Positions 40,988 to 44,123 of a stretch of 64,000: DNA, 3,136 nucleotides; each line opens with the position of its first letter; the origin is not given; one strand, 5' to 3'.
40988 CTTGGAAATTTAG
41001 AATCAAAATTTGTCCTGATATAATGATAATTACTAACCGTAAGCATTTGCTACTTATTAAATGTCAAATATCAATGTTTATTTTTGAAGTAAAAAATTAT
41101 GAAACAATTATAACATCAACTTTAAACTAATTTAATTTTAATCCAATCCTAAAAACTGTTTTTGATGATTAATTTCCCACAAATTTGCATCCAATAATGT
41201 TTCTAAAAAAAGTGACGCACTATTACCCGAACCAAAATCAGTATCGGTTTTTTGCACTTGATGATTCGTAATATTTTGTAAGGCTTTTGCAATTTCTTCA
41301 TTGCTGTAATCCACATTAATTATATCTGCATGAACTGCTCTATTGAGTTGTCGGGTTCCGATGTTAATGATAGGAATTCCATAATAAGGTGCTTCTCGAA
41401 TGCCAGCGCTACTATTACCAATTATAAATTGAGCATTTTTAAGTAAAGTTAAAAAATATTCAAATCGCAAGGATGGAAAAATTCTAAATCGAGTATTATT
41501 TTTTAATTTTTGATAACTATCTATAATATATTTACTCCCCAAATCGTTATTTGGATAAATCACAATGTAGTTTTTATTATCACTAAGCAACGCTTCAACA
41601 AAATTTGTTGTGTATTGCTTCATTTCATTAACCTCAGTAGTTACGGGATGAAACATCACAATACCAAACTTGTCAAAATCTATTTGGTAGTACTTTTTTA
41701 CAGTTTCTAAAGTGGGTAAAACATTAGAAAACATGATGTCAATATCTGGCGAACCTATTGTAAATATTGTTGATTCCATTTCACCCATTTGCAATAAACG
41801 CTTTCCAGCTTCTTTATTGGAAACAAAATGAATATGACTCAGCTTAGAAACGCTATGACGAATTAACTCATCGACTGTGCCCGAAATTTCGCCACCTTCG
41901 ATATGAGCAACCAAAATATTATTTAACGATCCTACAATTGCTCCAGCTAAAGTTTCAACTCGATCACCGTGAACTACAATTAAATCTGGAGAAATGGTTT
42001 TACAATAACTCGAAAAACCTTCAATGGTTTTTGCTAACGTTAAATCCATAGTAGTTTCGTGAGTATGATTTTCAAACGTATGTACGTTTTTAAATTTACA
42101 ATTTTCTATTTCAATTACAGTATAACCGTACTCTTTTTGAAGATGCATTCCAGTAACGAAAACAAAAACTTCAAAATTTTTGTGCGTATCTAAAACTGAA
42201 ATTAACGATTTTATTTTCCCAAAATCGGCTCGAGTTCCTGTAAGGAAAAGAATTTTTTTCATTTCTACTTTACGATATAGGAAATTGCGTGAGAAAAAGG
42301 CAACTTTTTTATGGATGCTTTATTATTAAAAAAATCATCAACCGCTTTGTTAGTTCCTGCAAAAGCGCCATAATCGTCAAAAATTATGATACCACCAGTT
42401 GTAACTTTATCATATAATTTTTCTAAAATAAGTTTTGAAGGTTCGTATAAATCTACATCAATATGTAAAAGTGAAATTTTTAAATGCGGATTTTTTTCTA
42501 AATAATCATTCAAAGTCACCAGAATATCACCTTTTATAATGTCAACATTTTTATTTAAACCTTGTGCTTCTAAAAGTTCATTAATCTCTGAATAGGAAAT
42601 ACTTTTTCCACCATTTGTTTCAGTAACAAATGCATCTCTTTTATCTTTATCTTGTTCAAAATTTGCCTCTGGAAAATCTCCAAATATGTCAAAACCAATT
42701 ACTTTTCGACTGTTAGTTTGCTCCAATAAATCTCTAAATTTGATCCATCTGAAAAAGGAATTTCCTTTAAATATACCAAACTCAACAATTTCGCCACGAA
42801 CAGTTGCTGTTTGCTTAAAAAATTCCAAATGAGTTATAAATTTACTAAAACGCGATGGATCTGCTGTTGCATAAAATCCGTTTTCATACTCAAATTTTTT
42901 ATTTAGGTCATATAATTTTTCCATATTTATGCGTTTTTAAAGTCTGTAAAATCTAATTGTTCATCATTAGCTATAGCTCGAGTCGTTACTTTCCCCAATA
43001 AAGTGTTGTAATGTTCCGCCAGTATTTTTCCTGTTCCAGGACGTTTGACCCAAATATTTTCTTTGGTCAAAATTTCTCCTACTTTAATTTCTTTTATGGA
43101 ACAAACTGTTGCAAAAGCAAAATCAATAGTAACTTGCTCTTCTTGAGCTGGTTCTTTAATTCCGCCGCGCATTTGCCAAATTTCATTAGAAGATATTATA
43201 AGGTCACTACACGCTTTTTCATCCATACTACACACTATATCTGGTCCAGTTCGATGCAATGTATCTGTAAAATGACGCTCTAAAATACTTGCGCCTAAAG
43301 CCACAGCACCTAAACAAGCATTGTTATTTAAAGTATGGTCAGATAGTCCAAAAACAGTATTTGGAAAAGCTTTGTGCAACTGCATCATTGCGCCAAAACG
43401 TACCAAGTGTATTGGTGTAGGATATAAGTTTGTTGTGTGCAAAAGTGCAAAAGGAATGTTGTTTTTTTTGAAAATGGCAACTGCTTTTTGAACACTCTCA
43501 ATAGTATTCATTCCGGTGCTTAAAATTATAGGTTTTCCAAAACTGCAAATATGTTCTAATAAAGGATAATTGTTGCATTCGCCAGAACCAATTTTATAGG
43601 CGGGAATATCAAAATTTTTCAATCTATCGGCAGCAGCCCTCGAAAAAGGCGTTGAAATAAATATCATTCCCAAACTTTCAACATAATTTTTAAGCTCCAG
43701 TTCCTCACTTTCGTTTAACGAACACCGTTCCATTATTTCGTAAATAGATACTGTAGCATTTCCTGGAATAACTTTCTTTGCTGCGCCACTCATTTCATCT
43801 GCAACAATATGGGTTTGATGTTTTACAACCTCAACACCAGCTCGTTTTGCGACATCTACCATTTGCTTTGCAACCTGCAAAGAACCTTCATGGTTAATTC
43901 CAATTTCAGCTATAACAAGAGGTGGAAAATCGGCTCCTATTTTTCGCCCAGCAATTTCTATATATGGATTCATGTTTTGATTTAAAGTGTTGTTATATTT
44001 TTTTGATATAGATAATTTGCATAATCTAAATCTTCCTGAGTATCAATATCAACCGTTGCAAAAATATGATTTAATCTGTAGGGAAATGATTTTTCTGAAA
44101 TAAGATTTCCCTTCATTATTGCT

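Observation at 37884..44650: Complete sialic-acid pathway with no recognisable sialyltransferase: orphan gene 37884-39281 as a candidate new transferase family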

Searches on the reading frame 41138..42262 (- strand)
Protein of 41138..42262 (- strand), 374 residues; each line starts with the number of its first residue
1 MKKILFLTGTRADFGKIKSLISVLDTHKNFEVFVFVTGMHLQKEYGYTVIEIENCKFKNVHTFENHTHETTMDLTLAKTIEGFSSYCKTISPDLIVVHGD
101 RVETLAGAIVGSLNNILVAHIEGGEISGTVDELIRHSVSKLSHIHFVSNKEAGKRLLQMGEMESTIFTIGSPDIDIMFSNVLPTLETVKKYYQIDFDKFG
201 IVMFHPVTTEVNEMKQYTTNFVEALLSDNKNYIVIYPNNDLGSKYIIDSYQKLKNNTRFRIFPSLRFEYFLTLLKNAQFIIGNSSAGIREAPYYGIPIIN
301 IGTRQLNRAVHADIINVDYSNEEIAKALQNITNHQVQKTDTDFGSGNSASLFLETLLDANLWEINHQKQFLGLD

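Call 4: search_protein_families(library=pfam, proteins=[window:41138-42262:-], max_evalue=0.01)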
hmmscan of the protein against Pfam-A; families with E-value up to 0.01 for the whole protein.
window:41138-42262:- (374 aa): 1 family
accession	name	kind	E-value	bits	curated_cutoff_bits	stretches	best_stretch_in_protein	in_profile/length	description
PF02350.25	Epimerase_2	-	2.4e-81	273.7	30.6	1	24-356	3-346/347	UDP-N-acetylglucosamine 2-epimerase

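Call 5: search_protein_families(library=ncbifam, proteins=[window:41138-42262:-], max_evalue=0.01)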
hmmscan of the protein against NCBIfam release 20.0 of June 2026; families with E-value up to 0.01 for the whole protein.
window:41138-42262:- (374 aa): 2 families
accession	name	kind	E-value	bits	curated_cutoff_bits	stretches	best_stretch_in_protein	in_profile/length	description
TIGR03568.1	NeuC_NnaA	equivalog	6.9e-127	423.3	235.9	1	2-356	1-365/365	UDP-N-acetylglucosamine 2-epimerase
TIGR00236.1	wecB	equivalog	2.9e-25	89.2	210.15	1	3-357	2-363/366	non-hydrolyzing UDP-N-acetylglucosamine 2-epimerase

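Call 47: search_solved_structures(query=window:41138-42262:-, max_evalue=1e-10)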
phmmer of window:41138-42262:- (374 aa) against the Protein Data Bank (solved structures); distinct sequences matched with E-value up to 1e-10: 15.
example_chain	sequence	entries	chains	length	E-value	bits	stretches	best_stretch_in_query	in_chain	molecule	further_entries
4zht_A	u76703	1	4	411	1.1e-53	185.8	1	4-364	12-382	Bifunctional UDP-N-acetylglucosamine 2-epimerase/N-acetylmannosamine kinase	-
5xvs_A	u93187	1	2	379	8.9e-53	182.8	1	1-356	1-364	GDP/UDP-N,N'-diacetylbacillosamine 2-epimerase (Hydrolyzing)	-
5zlr_A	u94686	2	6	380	9e-53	182.8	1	1-356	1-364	GDP/UDP-N,N'-diacetylbacillosamine 2-epimerase (Hydrolyzing)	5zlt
5enz_A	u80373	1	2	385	1.3e-19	73.8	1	1-347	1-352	UDP-GlcNAc 2-epimerase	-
4neq_A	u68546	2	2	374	9.7e-18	67.6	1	3-364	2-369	UDP-N-acetylglucosamine 2-epimerase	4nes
1o6c_A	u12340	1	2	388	1.5e-15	60.4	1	3-357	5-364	UDP-N-acetylglucosamine 2-epimerase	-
4fkz_A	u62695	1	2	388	1.5e-15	60.4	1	3-357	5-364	UDP-N-acetylglucosamine 2-epimerase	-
8ahe_A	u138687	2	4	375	2.3e-13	53.2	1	3-357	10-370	UDP-N-acetylglucosamine 2-epimerase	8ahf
3beo_A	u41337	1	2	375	2.3e-13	53.2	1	3-357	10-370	UDP-N-acetylglucosamine 2-epimerase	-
3ot5_A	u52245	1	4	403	3.7e-13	52.5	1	3-353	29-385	UDP-N-acetylglucosamine 2-epimerase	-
6vlb_A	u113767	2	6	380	1.5e-12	50.5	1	3-365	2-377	UDP-N-acetylglucosamine 2-epimerase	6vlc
9cm8_A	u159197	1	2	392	3.1e-12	49.5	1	3-356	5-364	UDP-N-acetylglucosamine 2-epimerase (non-hydrolyzing)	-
1vgv_A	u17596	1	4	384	5.4e-12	48.7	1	3-359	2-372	UDP-N-acetylglucosamine 2-epimerase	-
1f6d_A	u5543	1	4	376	7.9e-12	48.1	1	3-357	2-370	UDP-N-ACETYLGLUCOSAMINE 2-EPIMERASE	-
3dzc_A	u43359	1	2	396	1.3e-11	47.4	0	1-330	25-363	UDP-N-acetylglucosamine 2-epimerase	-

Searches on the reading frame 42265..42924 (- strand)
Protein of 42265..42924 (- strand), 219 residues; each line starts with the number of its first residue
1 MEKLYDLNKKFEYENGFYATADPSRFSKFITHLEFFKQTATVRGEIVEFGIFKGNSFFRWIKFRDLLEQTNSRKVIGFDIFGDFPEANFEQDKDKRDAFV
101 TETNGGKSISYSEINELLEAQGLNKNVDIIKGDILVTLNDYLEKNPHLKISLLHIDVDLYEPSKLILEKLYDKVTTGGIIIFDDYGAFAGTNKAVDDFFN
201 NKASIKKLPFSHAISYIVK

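Call 4: search_protein_families(library=pfam, proteins=[window:42265-42924:-], max_evalue=0.01)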
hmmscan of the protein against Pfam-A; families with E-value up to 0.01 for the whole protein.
window:42265-42924:- (219 aa): 3 families
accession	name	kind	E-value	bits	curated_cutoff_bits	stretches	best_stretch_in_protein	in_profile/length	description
PF05711.17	TylF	-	1.4e-21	77.4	23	1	39-202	88-246/264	Macrocin-O-methyltransferase (TylF)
PF13578.12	Methyltransf_24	-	1.2e-10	42.6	26.3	1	47-185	1-105/105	Methyltransferase domain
PF01596.23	Methyltransf_3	-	0.0023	17.7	22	1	116-199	87-168/204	O-methyltransferase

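Call 5: search_protein_families(library=ncbifam, proteins=[window:42265-42924:-], max_evalue=0.01)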
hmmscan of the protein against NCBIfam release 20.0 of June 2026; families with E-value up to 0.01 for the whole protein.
window:42265-42924:- (219 aa): 0 families

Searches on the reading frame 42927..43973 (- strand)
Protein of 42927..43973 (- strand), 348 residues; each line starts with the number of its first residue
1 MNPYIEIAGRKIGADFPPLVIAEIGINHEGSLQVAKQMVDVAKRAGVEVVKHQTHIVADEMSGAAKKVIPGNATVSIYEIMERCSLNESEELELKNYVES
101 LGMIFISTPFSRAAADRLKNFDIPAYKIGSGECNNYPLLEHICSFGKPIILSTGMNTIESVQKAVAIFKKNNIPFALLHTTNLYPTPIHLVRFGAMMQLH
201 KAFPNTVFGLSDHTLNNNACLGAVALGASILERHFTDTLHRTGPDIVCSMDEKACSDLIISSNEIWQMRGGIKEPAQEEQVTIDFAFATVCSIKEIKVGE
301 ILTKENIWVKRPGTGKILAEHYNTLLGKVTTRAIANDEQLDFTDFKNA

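Call 4: search_protein_families(library=pfam, proteins=[window:42927-43973:-], max_evalue=0.01)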
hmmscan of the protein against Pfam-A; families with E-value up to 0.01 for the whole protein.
window:42927-43973:- (348 aa): 2 families
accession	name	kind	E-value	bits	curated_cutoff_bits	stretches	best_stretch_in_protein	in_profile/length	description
PF03102.20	NeuB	-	1.2e-65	221.8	22.1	1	38-272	1-239/241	NeuB family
PF08666.17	SAF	-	2.5e-07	31.6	21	1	294-345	8-62/63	SAF domain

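Call 5: search_protein_families(library=ncbifam, proteins=[window:42927-43973:-], max_evalue=0.01)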
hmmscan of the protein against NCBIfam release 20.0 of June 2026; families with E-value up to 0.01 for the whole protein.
window:42927-43973:- (348 aa): 3 families
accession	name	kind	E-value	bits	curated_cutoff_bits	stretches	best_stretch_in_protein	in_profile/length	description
TIGR03569.1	NeuB_NnaB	equivalog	9.6e-117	389.7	399.65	1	19-340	2-329/329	N-acetylneuraminate synthase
TIGR03586.1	PseI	equivalog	2.6e-62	210.9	340.25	1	18-339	2-326/327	pseudaminic acid synthase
TIGR01361.1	DAHP_synth_Bsub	equivalog_domain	0.0086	15.5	267.75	0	102-163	89-150/260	3-deoxy-7-phosphoheptulonate synthase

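Call 46: search_solved_structures(query=window:42927-43973:-, max_evalue=0.001, show_alignments=2)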
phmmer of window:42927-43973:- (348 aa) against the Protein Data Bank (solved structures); distinct sequences matched with E-value up to 0.001: 8.
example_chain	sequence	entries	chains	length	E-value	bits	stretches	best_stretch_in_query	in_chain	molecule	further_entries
1xuu_A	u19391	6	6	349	2.4e-133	447.6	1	5-345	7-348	polysialic acid capsule biosynthesis protein SiaC | N-acetylneuraminate synthase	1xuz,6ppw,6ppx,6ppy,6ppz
4ipj_A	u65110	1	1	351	6.5e-133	446.2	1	5-345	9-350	Polysialic acid capsule biosynthesis protein SiaC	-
4ipi_A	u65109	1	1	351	1.7e-132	444.8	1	5-345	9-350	Polysialic acid capsule biosynthesis protein SiaC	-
2wqp_A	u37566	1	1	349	6e-132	443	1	5-345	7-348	POLYSIALIC ACID CAPSULE BIOSYNTHESIS PROTEIN SIAC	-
1vli_A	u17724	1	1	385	7.4e-37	130.5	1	5-314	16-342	Spore coat polysaccharide biosynthesis protein spsE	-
8h2c_A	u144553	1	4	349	1.6e-35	126.1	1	14-345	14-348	Pseudaminic acid synthase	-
6ncs_A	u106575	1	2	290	7.8e-30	107.4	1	4-285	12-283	N-acetylneuraminic acid (Sialic acid) synthetase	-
3g8r_A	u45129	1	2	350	3.3e-14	56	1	81-337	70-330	Probable spore coat polysaccharide biosynthesis protein E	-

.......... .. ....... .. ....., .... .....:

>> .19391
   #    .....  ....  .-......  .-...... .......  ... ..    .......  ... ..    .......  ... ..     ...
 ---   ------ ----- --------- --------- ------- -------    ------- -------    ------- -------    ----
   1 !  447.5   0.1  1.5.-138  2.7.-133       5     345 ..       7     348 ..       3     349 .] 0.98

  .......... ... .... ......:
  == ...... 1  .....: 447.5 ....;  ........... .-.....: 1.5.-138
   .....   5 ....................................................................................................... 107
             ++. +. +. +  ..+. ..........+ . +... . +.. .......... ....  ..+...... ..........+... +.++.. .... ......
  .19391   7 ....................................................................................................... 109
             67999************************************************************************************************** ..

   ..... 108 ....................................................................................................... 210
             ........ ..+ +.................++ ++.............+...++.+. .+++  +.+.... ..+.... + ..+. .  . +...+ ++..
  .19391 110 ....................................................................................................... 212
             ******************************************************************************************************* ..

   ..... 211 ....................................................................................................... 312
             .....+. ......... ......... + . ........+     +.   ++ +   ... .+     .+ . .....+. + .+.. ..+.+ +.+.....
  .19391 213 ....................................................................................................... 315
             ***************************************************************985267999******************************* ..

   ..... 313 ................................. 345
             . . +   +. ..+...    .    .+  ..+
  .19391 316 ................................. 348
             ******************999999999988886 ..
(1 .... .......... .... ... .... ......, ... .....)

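Call 56: find_related_loci(query=window:42927-43973:-, collection=metagenome_contigs, flank=10000)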
Query window:42927-43973:- (348 aa) in metagenome_contigs; peptide patterns used: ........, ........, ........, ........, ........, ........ (x = any residue, [..] = any of these).
599 stretches matched a pattern (row limit reached: there are more); 496 encode a relative of the query (tblastn E <= 1e-3); the best 80 are kept; 80 distinct loci.
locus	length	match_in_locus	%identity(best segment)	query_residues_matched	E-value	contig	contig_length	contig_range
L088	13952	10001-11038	88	1-346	0e+0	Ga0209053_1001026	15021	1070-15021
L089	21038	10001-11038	89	1-346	0e+0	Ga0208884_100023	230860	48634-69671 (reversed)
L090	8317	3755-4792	88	1-346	0e+0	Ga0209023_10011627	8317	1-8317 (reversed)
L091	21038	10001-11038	87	1-346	0e+0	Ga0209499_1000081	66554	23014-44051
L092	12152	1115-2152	86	1-346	0e+0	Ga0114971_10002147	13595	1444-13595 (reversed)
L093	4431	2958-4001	84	1-348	0e+0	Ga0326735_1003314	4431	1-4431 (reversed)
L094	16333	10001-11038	86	1-346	0e+0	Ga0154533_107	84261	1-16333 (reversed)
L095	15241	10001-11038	86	1-346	0e+0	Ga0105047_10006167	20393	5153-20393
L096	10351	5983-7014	86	1-344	0e+0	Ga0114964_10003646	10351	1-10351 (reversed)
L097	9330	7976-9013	86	1-346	0e+0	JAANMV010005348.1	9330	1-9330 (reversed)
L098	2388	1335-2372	84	1-346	0e+0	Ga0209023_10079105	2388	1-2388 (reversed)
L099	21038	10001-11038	86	1-346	0e+0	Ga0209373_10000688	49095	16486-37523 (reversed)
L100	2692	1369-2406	85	1-346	0e+0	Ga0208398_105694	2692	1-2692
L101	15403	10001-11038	85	1-346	0e+0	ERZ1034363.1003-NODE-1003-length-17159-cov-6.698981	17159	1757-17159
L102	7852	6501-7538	86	1-346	0e+0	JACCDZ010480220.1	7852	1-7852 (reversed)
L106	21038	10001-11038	86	1-346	0e+0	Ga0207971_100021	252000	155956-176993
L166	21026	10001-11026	83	5-346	0e+0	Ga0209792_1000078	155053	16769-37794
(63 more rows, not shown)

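Call 59: search_protein_families(library=pfam, proteins=[L091:6590-7399:+, L091:7399-8274:+, L091:12330-13724:-, L106:8500-9264:+, L106:12351-13172:+, L106:13162-14223:-, L106:6581-8413:-, L106:5548-6579:+, L166:11043-11612:+, L166:12097-15450:+], max_evalue=0.001)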
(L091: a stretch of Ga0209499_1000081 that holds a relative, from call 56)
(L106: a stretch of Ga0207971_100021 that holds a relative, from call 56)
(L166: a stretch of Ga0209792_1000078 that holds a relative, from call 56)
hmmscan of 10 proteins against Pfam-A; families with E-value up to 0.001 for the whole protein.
L091:6590-7399:+ (269 aa): 14 families
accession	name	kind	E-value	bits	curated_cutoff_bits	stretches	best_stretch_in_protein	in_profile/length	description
PF08241.18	Methyltransf_11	-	1.1e-24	87.3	21.2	1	39-132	1-95/95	Methyltransferase domain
PF13649.12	Methyltransf_25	-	6.8e-21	75.2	27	1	38-128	1-97/97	Methyltransferase domain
PF13847.12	Methyltransf_31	-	1.1e-20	74.3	27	1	35-151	4-121/145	Methyltransferase domain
PF13489.12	Methyltransf_23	-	1.3e-14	54.7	27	1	35-150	23-134/164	Methyltransferase domain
PF08242.18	Methyltransf_12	-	5.1e-12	46.8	30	1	39-129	1-97/98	Methyltransferase domain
PF01209.24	Ubie_methyltran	-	2.4e-10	40.6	20.1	1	35-132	48-151/233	ubiE/COQ5 methyltransferase family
PF05219.18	DREV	-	1.6e-06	27.9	26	1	12-133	70-187/265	DREV methyltransferase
PF08003.17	Methyltransf_9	-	6e-06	25.9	23.8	1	33-134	114-219/315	Protein of unknown function (DUF1698)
PF02353.26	CMAS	-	1.1e-05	25.4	27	1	37-138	65-170/273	Mycolic acid cyclopropane synthetase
PF05175.20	MTS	-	1.9e-05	24.8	23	1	25-142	21-148/170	Methyltransferase small domain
PF06325.19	PrmA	-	3e-05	24.1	22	1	34-133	161-259/296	Ribosomal protein L11 methyltransferase (PrmA)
PF07021.18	MetW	-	3.1e-05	24.1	21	1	28-135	7-110/193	Methionine biosynthesis protein MetW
PF03141.22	Methyltransf_29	-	0.00017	20.8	23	1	33-157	116-242/506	Putative S-adenosyl-L-methionine-dependent methyltransferase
PF20922.3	Anamorsin_N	-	0.00098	19.3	27.1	0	91-135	45-90/163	Anamorsin, N-terminal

L091:7399-8274:+ (291 aa): 2 families
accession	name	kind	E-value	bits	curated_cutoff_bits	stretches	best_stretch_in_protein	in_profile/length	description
PF00535.33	Glycos_transf_2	-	1.1e-12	48.7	23.3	1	4-128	2-125/168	Glycosyl transferase family 2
PF13641.12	Glyco_tranf_2_3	-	0.00028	21.4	27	1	2-113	3-118/230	Glycosyltransferase like family 2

L091:12330-13724:- (464 aa): 6 families
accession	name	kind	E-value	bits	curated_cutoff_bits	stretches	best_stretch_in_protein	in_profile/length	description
PF13365.12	Trypsin_2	-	5e-35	121.8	27.6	1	103-237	1-144/144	Trypsin-like peptidase domain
PF00089.32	Trypsin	-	2.2e-20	73.9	20.6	1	102-262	22-218/220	Trypsin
PF13180.12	PDZ_2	-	1.6e-17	64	27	1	296-367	12-80/80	PDZ domain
PF00595.29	PDZ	-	2.3e-09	37.9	23.2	1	279-354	10-80/81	PDZ domain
PF17820.7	PDZ_6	-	2.4e-09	37.3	27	1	303-356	2-54/54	PDZ domain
PF10459.15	Peptidase_S46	-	0.00023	20.4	22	0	218-238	630-650/698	Peptidase S46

L106:8500-9264:+ (254 aa): 1 family
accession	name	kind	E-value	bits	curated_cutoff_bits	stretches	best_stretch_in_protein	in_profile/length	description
PF06293.20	Kdo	-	5.2e-10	39.5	21.3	1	63-211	50-198/207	Lipopolysaccharide kinase (Kdo/WaaP) family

L106:12351-13172:+ (273 aa): 4 families
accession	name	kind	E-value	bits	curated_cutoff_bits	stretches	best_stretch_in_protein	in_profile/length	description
PF00535.33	Glycos_transf_2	-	1e-23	84.6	23.3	1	4-119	1-116/168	Glycosyl transferase family 2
PF10111.15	Glyco_tranf_2_2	-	1.8e-10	41.2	27.3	1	4-106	1-104/276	Glycosyltransferase like family 2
PF13641.12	Glyco_tranf_2_3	-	3.6e-07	30.9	27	1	3-110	3-114/230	Glycosyltransferase like family 2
PF02709.20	Glyco_transf_7C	-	0.00015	21.8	23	1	177-219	17-60/78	N-terminal domain of galactosyltransferase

L106:13162-14223:- (353 aa): 1 family
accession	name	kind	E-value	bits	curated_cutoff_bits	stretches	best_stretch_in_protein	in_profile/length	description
PF01075.23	Glyco_transf_9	-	2.2e-11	44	22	1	71-311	4-233/247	Glycosyltransferase family 9 (heptosyltransferase)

L106:6581-8413:- (610 aa): 4 families
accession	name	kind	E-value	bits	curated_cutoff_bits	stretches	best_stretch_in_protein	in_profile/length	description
PF11893.13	DUF3413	-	2.4e-39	135.4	27.1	1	15-244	19-246/248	Domain of unknown function (DUF3413)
PF00884.28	Sulfatase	-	7.5e-36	124.4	25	1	252-527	1-297/301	Sulfatase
PF01663.27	Phosphodiest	-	5.9e-09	36.4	23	1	439-480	185-226/342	Type I phosphodiesterase / nucleotide pyrophosphatase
PF02995.22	DUF229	-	2.3e-06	27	25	1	364-482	267-350/496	Protein of unknown function (DUF229)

L106:5548-6579:+ (343 aa): 1 family
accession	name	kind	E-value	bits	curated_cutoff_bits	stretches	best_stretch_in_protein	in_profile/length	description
PF07388.17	A-2_8-polyST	-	5.5e-16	59.4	23.3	1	9-280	7-262/316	Alpha-2,8-polysialyltransferase (POLYST)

L166:11043-11612:+ (189 aa): 1 family
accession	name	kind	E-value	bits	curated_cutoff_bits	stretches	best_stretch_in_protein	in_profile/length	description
PF01923.23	Cob_adeno_trans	-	5e-61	206.2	24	1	3-173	1-170/171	Cobalamin adenosyltransferase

L166:12097-15450:+ (1117 aa): 6 families
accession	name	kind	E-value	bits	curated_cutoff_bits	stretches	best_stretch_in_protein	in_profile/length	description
PF07517.20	SecA_DEAD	-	2.5e-116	388.5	24.6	1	9-582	2-290/290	SecA DEAD-like domain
PF21090.3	P-loop_SecA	-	2.8e-77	259.4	27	2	598-696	2-100/205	SecA P-loop domain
PF07516.18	SecA_SW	-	7.3e-56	189.8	26.7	1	768-1017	1-198/200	SecA Wing and Scaffold domain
PF01043.26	SecA_PP_bind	-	5.1e-29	101.5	23.5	1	399-538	3-110/110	SecA preprotein cross-linking domain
PF00270.35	DEAD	-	1.2e-05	25.6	26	1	189-307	18-131/167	DEAD/DEAH box helicase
PF00271.37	Helicase_C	-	0.00012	22.7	23.5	1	618-730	6-110/110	Helicase conserved C-terminal domain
